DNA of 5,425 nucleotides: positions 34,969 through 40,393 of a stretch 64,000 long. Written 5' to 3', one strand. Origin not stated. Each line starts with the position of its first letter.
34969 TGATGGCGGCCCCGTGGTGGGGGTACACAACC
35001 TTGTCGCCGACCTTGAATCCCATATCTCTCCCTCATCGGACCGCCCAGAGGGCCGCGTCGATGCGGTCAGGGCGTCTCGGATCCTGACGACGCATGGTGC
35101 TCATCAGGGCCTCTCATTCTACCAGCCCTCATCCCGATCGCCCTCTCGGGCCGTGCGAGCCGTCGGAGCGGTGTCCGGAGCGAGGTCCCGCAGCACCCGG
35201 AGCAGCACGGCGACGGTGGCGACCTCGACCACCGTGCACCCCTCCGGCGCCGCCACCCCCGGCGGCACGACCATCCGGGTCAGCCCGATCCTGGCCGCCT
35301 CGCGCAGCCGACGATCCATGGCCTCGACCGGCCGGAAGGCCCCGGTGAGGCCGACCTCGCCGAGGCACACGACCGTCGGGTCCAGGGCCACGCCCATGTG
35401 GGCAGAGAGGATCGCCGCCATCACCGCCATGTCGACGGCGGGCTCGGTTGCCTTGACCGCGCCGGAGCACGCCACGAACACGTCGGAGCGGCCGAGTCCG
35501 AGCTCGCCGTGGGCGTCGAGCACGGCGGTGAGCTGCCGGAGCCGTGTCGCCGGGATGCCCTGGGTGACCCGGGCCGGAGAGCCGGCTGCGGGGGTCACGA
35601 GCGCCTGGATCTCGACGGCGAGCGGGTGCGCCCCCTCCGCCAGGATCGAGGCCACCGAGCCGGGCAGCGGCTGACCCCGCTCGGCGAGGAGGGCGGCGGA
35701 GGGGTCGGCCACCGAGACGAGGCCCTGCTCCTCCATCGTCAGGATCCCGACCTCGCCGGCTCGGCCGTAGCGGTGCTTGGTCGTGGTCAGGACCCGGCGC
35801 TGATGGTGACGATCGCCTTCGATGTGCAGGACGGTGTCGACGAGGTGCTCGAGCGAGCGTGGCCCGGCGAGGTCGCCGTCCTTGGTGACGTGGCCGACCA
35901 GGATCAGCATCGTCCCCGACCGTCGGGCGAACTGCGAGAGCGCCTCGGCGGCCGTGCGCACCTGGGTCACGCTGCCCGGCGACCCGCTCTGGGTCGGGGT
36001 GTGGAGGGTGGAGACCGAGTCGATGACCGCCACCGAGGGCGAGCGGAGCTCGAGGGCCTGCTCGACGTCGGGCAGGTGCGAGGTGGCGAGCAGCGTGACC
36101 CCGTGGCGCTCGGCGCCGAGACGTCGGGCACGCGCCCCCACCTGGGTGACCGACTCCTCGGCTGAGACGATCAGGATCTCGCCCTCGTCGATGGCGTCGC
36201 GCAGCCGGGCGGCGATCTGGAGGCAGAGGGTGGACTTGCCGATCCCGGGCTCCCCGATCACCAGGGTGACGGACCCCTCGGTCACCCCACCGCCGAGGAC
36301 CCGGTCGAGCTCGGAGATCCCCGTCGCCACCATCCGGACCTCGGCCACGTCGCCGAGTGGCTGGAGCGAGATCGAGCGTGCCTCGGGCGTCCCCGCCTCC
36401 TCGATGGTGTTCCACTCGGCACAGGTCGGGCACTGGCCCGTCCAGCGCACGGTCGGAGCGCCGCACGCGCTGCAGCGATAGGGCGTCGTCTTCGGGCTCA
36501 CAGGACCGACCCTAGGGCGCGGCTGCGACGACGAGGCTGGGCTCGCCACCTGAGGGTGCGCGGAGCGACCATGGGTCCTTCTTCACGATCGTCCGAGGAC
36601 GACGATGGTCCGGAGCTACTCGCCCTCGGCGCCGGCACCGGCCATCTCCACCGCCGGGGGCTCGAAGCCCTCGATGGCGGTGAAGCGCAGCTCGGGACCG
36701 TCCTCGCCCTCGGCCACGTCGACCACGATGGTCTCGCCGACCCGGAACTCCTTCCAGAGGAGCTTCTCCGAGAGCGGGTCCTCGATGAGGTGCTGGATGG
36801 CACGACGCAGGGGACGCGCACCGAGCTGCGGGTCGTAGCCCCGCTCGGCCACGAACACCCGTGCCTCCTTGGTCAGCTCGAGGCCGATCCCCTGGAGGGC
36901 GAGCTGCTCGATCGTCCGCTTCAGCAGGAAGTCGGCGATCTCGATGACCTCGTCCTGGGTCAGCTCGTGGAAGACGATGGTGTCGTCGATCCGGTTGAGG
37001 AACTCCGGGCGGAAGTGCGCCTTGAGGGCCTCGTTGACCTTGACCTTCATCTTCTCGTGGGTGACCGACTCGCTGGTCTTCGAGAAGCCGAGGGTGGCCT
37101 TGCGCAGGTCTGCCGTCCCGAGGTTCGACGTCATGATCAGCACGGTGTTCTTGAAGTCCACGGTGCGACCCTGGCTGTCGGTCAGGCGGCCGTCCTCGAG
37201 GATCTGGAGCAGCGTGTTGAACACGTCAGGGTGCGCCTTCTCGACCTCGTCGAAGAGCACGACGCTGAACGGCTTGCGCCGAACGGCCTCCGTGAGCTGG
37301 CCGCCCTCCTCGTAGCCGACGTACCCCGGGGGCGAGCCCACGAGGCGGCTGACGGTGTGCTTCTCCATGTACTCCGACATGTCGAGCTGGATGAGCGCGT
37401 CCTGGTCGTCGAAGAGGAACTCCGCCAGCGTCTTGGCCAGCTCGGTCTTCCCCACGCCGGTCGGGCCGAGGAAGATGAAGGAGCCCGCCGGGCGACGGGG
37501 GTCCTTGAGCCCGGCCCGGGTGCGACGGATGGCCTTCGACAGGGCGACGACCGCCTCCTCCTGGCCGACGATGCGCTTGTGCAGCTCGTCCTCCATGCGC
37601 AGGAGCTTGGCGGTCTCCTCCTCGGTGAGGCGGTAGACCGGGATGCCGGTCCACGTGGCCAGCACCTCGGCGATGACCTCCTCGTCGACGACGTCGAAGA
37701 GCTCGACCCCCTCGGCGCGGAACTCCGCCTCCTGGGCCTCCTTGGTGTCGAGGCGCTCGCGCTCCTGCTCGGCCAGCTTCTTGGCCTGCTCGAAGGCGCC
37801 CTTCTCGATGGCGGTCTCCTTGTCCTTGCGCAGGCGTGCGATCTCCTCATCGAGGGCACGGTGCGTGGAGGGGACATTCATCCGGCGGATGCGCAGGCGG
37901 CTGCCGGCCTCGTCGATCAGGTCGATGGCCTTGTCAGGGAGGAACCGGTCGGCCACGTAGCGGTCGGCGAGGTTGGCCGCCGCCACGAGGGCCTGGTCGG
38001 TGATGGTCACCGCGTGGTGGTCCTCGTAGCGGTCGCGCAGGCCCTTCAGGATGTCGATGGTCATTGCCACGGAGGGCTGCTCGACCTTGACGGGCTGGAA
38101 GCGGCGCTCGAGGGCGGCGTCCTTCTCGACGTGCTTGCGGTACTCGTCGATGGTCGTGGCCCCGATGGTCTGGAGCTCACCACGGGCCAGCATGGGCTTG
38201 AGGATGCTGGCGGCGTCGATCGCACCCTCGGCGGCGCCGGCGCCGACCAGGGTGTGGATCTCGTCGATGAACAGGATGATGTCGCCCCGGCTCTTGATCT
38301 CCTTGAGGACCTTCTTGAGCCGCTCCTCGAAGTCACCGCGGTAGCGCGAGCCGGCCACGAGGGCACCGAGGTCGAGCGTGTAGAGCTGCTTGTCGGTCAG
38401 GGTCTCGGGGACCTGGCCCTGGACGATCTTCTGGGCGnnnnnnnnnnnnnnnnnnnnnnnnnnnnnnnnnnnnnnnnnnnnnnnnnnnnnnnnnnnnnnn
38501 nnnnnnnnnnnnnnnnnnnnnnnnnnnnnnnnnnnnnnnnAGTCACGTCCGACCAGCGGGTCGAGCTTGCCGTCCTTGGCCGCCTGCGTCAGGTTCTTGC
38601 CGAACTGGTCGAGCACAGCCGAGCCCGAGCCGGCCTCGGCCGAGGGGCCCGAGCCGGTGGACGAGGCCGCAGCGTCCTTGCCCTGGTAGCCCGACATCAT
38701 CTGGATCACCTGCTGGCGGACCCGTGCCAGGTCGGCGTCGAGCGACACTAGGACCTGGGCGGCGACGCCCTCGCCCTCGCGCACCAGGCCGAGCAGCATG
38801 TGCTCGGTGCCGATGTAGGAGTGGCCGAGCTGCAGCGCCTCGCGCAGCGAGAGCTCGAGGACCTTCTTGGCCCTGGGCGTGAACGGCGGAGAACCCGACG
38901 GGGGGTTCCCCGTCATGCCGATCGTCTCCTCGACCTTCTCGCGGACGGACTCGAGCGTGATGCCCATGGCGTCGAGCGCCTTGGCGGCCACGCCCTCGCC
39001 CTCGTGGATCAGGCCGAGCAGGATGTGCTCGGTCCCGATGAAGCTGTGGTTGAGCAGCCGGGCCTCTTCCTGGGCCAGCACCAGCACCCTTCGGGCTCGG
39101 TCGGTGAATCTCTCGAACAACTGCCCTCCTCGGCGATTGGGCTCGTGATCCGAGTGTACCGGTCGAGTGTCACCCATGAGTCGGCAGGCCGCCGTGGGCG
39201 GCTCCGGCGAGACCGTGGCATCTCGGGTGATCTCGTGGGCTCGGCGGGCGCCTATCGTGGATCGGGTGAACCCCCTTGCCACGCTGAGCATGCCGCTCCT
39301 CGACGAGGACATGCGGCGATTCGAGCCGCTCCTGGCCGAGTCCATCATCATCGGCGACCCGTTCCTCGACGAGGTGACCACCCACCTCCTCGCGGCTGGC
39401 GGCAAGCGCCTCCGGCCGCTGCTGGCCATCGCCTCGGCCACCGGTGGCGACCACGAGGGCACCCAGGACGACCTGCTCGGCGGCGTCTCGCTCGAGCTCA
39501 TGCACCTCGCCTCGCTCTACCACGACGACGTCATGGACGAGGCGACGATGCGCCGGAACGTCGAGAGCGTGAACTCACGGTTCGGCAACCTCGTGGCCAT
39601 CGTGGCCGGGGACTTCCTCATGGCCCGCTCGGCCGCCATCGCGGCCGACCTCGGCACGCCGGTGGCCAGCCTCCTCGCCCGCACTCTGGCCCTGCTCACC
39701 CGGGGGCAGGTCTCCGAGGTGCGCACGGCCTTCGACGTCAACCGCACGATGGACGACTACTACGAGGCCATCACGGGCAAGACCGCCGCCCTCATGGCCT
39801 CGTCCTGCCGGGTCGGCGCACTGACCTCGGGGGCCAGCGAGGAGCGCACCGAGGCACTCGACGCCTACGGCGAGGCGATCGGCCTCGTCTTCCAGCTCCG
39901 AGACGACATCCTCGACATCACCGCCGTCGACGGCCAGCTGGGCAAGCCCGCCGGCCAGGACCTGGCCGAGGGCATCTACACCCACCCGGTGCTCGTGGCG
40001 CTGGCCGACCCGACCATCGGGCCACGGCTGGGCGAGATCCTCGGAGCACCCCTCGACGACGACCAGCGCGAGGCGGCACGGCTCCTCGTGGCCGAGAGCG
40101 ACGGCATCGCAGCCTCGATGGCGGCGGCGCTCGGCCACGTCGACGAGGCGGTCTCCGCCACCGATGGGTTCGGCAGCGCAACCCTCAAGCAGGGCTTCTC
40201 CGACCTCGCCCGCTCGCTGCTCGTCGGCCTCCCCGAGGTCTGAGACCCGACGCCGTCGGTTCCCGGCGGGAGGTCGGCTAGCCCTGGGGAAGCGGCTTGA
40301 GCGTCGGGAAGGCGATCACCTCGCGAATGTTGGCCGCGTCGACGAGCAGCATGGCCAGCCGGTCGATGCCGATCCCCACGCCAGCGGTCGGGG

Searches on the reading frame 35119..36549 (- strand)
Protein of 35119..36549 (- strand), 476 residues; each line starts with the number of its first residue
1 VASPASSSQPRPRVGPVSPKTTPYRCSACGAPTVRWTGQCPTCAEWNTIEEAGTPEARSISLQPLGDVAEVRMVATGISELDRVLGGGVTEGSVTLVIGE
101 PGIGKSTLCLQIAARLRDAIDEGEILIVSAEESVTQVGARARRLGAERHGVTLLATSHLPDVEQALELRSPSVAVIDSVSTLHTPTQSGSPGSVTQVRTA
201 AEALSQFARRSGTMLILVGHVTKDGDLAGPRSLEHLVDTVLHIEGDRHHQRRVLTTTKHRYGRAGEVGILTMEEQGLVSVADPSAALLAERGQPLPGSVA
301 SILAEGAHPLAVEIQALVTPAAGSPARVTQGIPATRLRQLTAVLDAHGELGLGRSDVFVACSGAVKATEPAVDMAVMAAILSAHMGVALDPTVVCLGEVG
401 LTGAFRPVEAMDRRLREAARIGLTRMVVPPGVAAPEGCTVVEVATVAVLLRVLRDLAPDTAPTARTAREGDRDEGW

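Call 73: search_protein_families(library=pfam, max_evalue=1e-8, proteins=[window:35119-36549:-])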
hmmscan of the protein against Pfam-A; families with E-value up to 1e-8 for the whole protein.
window:35119-36549:- (476 aa): 3 families
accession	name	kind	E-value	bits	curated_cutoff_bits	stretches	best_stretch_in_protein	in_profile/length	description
PF13481.12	AAA_25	-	1.8e-15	57.5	27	1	74-226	15-195/195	AAA domain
PF06745.19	ATPase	-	4.2e-15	56.2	26.6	1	74-147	1-73/231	KaiC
PF18073.7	Zn_ribbon_LapB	-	2.2e-10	40.5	25.7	1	24-51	1-28/28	Rubredoxin metal binding domain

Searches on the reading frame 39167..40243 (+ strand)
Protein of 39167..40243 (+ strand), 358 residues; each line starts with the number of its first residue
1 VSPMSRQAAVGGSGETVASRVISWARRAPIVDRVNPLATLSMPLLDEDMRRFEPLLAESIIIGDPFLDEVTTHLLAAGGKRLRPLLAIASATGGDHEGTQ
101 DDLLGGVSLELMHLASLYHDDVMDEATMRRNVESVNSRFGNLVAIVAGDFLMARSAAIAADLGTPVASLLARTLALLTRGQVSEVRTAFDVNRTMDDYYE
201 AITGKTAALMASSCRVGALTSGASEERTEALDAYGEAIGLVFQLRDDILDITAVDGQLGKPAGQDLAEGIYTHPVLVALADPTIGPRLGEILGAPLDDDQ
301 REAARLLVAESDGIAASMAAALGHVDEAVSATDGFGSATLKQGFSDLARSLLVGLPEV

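Call 73: search_protein_families(library=pfam, max_evalue=1e-8, proteins=[window:39167-40243:+])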
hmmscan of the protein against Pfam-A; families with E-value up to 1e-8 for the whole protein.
window:39167-40243:+ (358 aa): 1 family
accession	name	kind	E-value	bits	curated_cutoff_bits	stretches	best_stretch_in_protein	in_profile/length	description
PF00348.22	polyprenyl_synt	-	2.4e-58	197.7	27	1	66-294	3-236/251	Polyprenyl synthetase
